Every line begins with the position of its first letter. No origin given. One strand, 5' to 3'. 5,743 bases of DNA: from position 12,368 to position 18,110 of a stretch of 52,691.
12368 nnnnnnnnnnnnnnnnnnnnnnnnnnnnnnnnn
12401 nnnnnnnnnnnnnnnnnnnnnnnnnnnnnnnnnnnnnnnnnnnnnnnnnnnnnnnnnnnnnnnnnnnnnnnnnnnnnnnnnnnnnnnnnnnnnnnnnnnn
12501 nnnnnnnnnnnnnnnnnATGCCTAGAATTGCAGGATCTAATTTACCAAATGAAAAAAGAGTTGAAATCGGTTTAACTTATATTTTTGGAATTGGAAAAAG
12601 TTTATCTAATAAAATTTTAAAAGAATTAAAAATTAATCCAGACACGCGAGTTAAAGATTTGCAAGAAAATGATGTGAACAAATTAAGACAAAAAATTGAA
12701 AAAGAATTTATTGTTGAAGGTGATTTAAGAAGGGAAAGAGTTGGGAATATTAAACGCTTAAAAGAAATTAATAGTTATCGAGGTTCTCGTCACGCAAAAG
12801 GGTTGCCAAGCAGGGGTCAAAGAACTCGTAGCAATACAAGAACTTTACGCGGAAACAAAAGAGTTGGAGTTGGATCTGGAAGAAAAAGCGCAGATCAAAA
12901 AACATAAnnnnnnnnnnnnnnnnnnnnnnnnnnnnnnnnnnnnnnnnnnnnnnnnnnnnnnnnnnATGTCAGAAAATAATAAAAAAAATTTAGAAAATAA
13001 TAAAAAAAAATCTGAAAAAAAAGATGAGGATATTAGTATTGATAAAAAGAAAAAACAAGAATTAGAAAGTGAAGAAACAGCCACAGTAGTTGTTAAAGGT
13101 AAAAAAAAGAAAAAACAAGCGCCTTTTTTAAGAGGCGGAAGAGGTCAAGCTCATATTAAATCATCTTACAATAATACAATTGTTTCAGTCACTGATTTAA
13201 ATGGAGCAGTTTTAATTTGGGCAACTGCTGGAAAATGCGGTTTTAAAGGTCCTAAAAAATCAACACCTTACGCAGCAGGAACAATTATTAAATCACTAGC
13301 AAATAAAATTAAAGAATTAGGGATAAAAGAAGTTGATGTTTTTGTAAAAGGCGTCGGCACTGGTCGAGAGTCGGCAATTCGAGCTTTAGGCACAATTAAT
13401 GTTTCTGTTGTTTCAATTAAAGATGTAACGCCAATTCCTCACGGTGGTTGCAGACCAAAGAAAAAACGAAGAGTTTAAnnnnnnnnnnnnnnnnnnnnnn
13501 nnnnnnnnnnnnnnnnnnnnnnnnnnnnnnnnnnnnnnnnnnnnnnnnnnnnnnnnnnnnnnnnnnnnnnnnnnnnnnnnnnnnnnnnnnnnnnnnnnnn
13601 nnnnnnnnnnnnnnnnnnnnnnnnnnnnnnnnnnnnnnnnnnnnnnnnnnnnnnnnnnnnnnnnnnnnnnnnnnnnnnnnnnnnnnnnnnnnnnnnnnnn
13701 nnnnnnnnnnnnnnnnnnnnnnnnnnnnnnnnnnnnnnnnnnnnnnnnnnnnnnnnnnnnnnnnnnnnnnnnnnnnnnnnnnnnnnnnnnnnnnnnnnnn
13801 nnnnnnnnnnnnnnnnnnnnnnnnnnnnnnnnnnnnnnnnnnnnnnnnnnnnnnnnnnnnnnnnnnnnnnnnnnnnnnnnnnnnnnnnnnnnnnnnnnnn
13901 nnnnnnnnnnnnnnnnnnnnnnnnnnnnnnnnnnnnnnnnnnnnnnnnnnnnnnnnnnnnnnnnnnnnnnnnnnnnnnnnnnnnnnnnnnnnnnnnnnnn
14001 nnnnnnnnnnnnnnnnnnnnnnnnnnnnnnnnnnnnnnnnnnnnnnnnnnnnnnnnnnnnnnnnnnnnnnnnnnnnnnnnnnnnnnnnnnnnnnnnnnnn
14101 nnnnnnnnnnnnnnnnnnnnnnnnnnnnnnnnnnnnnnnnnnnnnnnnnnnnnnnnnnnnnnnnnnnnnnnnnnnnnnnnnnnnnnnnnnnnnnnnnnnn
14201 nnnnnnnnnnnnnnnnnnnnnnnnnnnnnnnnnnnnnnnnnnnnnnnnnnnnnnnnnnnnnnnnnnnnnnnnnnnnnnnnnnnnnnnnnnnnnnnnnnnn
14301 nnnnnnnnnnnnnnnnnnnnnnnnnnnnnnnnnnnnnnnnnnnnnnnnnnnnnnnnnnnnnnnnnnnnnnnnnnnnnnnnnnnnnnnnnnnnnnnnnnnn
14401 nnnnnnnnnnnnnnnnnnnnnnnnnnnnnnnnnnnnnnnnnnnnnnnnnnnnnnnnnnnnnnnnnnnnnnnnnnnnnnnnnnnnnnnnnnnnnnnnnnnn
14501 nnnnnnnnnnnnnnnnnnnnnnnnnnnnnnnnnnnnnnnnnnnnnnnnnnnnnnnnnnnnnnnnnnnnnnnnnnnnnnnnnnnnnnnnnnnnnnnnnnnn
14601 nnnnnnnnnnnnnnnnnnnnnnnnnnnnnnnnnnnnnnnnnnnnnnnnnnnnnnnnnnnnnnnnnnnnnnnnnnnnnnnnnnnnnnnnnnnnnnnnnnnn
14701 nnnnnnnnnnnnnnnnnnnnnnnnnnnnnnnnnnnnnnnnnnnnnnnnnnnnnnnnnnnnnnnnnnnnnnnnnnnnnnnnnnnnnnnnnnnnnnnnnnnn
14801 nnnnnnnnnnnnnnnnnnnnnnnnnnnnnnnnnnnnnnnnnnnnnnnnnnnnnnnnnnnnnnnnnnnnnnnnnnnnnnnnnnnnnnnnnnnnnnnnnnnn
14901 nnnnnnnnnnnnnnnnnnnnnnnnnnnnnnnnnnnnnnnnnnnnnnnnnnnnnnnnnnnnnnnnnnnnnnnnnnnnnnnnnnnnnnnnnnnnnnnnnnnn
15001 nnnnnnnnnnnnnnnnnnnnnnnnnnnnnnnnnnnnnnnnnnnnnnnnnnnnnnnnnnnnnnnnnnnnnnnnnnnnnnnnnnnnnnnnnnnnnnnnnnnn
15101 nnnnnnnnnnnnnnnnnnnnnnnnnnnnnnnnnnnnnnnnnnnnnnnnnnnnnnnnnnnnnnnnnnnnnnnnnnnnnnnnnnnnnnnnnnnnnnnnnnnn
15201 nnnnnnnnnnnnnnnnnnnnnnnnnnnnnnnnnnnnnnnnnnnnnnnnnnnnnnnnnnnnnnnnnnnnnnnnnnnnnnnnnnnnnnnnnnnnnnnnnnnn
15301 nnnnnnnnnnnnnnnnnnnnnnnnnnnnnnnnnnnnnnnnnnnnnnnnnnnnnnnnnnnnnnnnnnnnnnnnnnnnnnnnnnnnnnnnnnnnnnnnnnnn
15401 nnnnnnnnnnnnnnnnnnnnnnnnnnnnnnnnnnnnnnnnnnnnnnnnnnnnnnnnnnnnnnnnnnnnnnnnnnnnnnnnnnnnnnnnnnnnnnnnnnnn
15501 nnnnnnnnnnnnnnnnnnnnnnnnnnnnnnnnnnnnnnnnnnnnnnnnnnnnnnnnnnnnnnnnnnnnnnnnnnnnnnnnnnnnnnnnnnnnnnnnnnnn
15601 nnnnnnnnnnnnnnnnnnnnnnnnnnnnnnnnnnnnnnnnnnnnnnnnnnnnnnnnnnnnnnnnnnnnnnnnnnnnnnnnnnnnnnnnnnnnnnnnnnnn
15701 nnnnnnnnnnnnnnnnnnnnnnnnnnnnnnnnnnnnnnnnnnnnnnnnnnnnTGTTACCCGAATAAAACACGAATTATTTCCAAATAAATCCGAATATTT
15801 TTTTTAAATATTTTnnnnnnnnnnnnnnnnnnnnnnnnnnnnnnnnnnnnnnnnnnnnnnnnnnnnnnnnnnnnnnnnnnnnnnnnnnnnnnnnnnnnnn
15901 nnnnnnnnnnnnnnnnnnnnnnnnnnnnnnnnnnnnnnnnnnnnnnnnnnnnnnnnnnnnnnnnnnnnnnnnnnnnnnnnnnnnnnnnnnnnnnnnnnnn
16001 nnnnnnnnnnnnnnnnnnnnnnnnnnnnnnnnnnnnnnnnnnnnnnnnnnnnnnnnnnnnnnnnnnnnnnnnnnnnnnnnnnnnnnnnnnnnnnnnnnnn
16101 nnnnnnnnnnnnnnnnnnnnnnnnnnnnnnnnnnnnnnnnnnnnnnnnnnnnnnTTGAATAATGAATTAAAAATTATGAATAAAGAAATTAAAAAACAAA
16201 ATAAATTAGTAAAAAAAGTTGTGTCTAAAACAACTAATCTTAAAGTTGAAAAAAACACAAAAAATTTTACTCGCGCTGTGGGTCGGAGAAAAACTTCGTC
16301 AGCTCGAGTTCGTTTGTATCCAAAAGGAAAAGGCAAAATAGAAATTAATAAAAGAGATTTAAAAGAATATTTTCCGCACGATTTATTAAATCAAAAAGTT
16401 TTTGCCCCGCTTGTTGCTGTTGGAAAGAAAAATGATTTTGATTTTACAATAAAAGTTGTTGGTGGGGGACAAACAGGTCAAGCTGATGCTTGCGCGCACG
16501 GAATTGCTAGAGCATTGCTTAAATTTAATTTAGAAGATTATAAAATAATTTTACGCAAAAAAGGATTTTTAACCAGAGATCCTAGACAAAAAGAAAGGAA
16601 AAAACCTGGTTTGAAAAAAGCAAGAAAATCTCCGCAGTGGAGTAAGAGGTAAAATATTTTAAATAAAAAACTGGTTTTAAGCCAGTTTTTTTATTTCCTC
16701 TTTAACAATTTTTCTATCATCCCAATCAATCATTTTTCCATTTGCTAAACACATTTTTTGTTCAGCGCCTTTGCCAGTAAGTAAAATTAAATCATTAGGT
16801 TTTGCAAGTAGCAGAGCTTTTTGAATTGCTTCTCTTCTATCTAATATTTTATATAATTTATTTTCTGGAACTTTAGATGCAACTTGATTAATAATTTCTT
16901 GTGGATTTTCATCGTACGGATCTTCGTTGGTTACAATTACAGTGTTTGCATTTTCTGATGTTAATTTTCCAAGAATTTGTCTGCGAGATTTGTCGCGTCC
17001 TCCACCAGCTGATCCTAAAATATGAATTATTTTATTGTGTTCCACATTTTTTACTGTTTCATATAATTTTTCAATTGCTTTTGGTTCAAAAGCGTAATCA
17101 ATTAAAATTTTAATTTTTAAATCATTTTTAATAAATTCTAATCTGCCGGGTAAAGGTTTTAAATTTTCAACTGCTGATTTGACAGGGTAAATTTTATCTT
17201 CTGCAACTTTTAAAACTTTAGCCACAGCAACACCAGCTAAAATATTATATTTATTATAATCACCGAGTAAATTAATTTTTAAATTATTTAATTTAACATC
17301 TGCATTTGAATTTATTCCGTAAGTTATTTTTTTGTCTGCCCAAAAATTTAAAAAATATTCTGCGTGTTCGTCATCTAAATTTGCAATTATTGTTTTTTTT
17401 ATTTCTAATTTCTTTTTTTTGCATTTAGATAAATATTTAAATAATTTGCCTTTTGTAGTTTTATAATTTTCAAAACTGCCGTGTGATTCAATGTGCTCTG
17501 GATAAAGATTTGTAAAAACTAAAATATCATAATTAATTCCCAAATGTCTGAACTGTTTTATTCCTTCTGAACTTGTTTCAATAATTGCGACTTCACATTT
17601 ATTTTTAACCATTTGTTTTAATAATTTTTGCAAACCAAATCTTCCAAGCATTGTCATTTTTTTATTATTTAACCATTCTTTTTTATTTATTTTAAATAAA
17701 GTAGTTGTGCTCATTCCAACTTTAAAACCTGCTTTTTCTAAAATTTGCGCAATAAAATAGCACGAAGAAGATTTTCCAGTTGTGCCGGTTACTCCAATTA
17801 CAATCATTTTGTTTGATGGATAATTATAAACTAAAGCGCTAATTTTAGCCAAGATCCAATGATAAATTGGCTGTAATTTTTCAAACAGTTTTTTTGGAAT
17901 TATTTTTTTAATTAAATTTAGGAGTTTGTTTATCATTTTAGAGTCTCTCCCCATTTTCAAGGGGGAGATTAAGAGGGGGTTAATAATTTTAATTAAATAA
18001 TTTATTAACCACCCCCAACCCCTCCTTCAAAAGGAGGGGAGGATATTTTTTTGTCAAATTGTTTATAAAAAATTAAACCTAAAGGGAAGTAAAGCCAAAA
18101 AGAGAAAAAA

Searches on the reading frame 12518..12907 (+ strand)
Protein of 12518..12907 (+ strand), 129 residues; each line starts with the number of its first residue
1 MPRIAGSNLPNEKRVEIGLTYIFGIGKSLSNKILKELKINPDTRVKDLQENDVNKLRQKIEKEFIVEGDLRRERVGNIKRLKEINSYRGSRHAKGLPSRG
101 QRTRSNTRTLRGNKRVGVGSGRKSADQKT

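Call 8: search_protein_families(library=pfam, proteins=[window:12518-12907:+], max_evalue=0.001)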
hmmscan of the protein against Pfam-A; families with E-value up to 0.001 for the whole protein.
window:12518-12907:+ (129 aa): 1 family
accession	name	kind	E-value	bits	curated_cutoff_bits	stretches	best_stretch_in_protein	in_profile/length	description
PF00416.27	Ribosomal_S13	-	1.9e-29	103.1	31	1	3-109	1-128/128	Ribosomal protein S13/S18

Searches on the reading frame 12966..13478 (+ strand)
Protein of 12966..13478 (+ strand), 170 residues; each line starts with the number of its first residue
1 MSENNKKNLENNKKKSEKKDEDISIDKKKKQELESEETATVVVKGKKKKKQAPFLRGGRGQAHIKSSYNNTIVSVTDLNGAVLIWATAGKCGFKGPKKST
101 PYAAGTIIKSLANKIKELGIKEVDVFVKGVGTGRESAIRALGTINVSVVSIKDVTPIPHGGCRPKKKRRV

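Call 8: search_protein_families(library=pfam, proteins=[window:12966-13478:+], max_evalue=0.001)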
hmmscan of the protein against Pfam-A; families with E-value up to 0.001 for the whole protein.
window:12966-13478:+ (170 aa): 1 family
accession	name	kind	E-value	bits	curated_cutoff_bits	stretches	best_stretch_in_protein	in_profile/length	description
PF00411.24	Ribosomal_S11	-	1.2e-40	138.8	25.1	1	60-169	1-110/110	Ribosomal protein S11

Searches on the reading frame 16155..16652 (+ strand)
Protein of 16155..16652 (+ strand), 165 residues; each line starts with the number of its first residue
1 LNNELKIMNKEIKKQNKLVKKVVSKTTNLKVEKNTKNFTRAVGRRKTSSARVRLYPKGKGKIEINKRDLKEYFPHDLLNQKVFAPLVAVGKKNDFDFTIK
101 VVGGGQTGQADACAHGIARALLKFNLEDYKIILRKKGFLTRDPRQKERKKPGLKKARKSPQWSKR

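Call 14: search_protein_families(library=pfam, proteins=[window:16155-16652:+], max_evalue=0.001)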
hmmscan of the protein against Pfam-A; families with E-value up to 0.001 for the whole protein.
window:16155-16652:+ (165 aa): 1 family
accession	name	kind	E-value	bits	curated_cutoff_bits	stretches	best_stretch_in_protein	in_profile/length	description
PF00380.25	Ribosomal_S9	-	2.3e-46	157.6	22.5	1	43-165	1-121/121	Ribosomal protein S9/S16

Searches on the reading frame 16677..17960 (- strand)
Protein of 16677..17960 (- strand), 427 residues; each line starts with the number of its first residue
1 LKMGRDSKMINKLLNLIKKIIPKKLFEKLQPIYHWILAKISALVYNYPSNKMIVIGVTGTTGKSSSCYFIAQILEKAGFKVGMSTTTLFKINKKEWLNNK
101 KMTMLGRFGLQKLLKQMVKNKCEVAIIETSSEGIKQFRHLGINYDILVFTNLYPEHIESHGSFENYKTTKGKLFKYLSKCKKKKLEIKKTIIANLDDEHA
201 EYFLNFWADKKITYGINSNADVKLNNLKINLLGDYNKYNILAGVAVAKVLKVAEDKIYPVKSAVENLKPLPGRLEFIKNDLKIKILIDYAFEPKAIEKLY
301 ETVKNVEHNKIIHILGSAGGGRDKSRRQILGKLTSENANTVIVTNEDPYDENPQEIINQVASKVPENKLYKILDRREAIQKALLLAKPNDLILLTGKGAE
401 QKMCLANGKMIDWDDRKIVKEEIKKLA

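Call 14: search_protein_families(library=pfam, proteins=[window:16677-17960:-], max_evalue=0.001)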
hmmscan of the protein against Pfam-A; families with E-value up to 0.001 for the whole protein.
window:16677-17960:- (427 aa): 2 families
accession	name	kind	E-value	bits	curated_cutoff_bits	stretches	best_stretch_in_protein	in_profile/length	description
PF08245.18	Mur_ligase_M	-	3.9e-33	115.5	24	1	57-247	1-200/200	Mur ligase middle domain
PF02875.26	Mur_ligase_C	-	3.3e-23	83.4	28.4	1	272-398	1-127/127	Mur ligase, glutamate ligase domain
